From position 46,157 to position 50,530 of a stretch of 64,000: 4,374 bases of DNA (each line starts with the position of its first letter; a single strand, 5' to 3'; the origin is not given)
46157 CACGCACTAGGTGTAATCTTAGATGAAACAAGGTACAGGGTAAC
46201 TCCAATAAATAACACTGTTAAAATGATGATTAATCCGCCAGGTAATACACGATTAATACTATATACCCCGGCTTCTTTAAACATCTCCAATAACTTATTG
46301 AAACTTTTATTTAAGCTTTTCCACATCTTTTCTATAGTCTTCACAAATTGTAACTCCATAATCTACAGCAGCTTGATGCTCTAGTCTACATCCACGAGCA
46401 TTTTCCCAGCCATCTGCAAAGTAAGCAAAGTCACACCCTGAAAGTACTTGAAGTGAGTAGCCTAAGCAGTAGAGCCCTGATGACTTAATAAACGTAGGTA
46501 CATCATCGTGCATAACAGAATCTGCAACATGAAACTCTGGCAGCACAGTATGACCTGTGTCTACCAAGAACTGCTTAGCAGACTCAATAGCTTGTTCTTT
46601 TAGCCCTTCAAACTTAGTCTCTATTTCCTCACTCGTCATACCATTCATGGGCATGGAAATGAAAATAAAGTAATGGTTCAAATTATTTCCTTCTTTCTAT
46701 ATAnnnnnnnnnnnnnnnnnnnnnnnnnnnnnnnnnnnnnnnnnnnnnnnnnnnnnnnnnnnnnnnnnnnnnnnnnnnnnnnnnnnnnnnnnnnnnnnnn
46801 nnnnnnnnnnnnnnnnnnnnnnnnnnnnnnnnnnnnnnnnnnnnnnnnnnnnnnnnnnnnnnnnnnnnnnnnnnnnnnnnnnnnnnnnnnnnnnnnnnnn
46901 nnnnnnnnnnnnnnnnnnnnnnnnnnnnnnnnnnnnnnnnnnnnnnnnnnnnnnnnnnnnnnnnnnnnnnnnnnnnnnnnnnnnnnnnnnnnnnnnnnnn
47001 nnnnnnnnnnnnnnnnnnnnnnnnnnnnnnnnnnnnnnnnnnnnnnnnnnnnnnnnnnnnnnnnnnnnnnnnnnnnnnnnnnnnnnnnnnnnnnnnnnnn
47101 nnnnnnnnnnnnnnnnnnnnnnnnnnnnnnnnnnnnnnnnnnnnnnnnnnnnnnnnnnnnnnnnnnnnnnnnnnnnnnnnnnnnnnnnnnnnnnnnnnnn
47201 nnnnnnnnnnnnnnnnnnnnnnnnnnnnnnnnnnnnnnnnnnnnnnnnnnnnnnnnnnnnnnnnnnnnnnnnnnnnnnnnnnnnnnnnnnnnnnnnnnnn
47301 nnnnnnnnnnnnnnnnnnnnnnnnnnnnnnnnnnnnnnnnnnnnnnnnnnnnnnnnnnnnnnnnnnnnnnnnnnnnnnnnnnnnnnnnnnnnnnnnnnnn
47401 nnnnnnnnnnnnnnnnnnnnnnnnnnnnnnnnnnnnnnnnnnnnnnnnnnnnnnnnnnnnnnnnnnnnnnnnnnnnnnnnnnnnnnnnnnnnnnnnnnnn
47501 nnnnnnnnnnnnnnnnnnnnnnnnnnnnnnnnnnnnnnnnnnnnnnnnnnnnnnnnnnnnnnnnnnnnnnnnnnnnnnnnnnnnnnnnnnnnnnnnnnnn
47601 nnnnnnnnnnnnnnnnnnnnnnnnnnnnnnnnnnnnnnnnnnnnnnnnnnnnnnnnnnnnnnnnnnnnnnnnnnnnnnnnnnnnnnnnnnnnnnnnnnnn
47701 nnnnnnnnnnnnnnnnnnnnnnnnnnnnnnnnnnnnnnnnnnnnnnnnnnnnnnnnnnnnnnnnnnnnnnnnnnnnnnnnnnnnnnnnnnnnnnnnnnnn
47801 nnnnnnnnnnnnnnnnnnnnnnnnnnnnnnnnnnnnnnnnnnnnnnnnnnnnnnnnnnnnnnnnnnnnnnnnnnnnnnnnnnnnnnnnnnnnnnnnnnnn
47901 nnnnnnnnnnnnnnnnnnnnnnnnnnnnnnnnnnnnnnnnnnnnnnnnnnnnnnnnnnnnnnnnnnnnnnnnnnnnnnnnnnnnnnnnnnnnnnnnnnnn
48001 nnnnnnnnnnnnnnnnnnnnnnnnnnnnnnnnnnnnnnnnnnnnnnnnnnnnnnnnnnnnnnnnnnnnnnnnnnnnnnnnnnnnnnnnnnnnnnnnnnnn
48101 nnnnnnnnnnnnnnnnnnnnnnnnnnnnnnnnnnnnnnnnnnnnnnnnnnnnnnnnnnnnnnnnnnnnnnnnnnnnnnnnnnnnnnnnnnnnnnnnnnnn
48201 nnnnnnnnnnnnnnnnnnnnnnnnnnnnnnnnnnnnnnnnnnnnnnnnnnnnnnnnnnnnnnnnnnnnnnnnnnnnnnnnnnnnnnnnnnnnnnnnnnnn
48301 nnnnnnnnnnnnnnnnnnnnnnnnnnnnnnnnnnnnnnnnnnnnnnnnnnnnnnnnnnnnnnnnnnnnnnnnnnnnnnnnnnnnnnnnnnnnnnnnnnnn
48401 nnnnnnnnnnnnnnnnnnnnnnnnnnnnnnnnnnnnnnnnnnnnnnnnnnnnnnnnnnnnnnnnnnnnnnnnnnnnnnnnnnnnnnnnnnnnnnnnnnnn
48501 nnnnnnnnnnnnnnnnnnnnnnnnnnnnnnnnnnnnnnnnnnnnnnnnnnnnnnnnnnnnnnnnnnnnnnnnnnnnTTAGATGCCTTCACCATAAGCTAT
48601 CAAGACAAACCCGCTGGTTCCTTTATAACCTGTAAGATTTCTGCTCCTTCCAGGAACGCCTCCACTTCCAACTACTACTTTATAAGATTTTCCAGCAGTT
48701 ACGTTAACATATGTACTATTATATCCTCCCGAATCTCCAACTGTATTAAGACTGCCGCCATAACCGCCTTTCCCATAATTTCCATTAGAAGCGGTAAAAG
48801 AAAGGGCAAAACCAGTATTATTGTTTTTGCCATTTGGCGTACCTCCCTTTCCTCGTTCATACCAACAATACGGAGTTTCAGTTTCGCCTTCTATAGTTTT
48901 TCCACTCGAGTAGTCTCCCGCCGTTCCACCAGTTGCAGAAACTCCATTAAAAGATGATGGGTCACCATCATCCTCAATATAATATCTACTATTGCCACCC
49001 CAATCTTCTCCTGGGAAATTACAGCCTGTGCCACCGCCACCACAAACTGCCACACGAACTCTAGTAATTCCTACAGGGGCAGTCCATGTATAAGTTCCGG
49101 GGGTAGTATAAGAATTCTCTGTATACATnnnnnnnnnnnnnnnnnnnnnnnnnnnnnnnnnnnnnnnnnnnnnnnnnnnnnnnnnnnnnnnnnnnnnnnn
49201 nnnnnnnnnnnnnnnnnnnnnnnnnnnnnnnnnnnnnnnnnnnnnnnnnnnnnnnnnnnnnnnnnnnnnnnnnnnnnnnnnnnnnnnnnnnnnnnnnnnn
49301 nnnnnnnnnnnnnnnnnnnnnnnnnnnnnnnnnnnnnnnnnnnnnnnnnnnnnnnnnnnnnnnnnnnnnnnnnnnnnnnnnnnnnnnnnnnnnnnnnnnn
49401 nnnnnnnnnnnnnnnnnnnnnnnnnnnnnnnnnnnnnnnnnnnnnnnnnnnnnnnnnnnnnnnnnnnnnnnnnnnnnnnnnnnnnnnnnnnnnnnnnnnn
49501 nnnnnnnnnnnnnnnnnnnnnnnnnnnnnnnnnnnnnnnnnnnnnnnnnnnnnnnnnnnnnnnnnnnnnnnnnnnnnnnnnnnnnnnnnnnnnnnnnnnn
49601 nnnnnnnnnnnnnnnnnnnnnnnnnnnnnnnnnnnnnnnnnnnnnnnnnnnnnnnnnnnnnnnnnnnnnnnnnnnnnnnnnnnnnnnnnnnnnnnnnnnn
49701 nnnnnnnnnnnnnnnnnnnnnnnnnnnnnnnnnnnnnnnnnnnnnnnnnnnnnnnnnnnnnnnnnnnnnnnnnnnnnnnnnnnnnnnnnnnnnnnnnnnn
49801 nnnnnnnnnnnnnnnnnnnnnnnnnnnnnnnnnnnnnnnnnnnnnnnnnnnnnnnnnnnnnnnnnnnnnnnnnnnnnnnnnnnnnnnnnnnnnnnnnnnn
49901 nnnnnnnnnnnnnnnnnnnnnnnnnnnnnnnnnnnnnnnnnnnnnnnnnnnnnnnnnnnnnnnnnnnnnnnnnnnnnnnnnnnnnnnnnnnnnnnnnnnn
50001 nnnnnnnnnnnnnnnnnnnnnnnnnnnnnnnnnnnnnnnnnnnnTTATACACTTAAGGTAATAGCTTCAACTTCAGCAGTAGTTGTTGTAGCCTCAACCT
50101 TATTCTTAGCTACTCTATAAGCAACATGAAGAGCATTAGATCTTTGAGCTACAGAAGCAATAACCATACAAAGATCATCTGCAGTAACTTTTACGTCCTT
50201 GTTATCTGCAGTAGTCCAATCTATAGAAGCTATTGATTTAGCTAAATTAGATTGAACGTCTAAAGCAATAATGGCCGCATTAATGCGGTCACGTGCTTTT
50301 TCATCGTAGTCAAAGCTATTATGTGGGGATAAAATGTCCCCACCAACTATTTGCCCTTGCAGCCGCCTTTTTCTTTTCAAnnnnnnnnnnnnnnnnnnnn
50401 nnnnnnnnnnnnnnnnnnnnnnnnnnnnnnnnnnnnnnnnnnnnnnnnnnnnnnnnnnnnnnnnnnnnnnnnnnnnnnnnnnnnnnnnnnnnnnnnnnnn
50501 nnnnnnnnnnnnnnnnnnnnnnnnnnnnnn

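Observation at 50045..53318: Transporter-like membrane protein plus PP-loop ATPase cassette inserted between two paralogous genes in the fibre region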

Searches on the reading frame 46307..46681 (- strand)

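Call 36: search_protein_families(library=pfam, proteins=[window:46307-46681:-], max_evalue=0.01)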
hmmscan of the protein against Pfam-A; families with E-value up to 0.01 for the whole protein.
window:46307-46681:- (124 aa): 1 family
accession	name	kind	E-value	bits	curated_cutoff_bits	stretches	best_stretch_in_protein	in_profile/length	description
PF14359.12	DUF4406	-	1.4e-05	25.9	22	1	26-112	14-89/91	Domain of unknown function (DUF4406)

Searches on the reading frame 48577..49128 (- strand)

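Call 3: search_protein_families(library=pfam, proteins=[window:48577-49128:-], max_evalue=0.1)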
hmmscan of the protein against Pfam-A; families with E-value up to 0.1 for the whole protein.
window:48577-49128:- (183 aa): 1 family
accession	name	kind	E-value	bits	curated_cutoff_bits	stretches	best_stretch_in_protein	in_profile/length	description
PF21722.4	Gly_rich_2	-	6.8e-05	23.4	24.3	0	121-182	26-95/226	Glycine-rich domain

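Call 4: search_protein_families(library=phrogs, proteins=[window:48577-49128:-], max_evalue=0.01)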
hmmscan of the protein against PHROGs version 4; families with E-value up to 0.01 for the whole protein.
window:48577-49128:- (183 aa): 3 families
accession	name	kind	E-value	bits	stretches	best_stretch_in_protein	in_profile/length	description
phrog_863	-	tail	0.0004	20.4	1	7-35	403-431/690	tail fiber assembly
phrog_4474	-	unknown function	0.0047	17.3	1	5-45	153-191/407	-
phrog_356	-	tail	0.0056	16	1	5-38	662-695/924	minor tail protein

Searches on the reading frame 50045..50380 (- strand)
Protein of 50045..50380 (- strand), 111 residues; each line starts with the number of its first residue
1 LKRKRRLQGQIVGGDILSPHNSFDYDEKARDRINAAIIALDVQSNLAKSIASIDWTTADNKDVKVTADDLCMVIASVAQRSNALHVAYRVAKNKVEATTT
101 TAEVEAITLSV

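Call 3: search_protein_families(library=pfam, proteins=[window:50045-50380:-], max_evalue=0.1)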
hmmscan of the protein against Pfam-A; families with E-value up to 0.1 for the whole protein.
window:50045-50380:- (111 aa): 2 families
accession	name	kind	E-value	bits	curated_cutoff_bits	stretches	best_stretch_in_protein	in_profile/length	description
PF14301.12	DUF4376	-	2.7e-14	54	25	1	2-107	13-105/106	Domain of unknown function (DUF4376)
PF20621.3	DUF6806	-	0.019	15.2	27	1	48-94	56-102/159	Family of unknown function (DUF6806)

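Call 4: search_protein_families(library=phrogs, proteins=[window:50045-50380:-], max_evalue=0.01)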
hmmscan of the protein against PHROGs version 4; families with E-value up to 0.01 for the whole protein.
window:50045-50380:- (111 aa): 8 families
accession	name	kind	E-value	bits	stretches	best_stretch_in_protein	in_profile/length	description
phrog_2837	-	tail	2.7e-12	47.8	1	11-110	103-194/202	tail protein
phrog_3811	-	unknown function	6e-10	40.1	1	20-108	109-195/200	-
phrog_1141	-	tail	3.7e-08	34.3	1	21-108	101-188/194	tail fiber protein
phrog_1348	-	tail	5.5e-07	30.5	1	25-109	95-175/224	tail fiber protein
phrog_7703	-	unknown function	2.3e-06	28.4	1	24-109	178-263/268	-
phrog_11571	-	tail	0.00015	22.8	1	22-106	131-215/223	tail fiber protein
phrog_8169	-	unknown function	0.00025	21.6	1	44-102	144-203/218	-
phrog_1807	-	tail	0.00044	21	1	22-110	151-236/241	tail fiber protein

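Call 6: search_protein_families(library=ncbifam, proteins=[window:50045-50380:-], max_evalue=0.1)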
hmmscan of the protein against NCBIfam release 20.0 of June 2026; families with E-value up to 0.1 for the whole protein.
window:50045-50380:- (111 aa): 0 families

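Call 37: search_protein_families(library=padloc, proteins=[window:50045-50380:-], max_evalue=0.01)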
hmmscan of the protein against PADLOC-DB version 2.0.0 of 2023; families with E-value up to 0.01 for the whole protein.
window:50045-50380:- (111 aa): 1 family
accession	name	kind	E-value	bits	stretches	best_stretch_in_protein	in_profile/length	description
PDLC00509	JetC1|JetC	-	0.0054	12.8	1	21-94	647-720/1158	DUF3584 domain; MukB-like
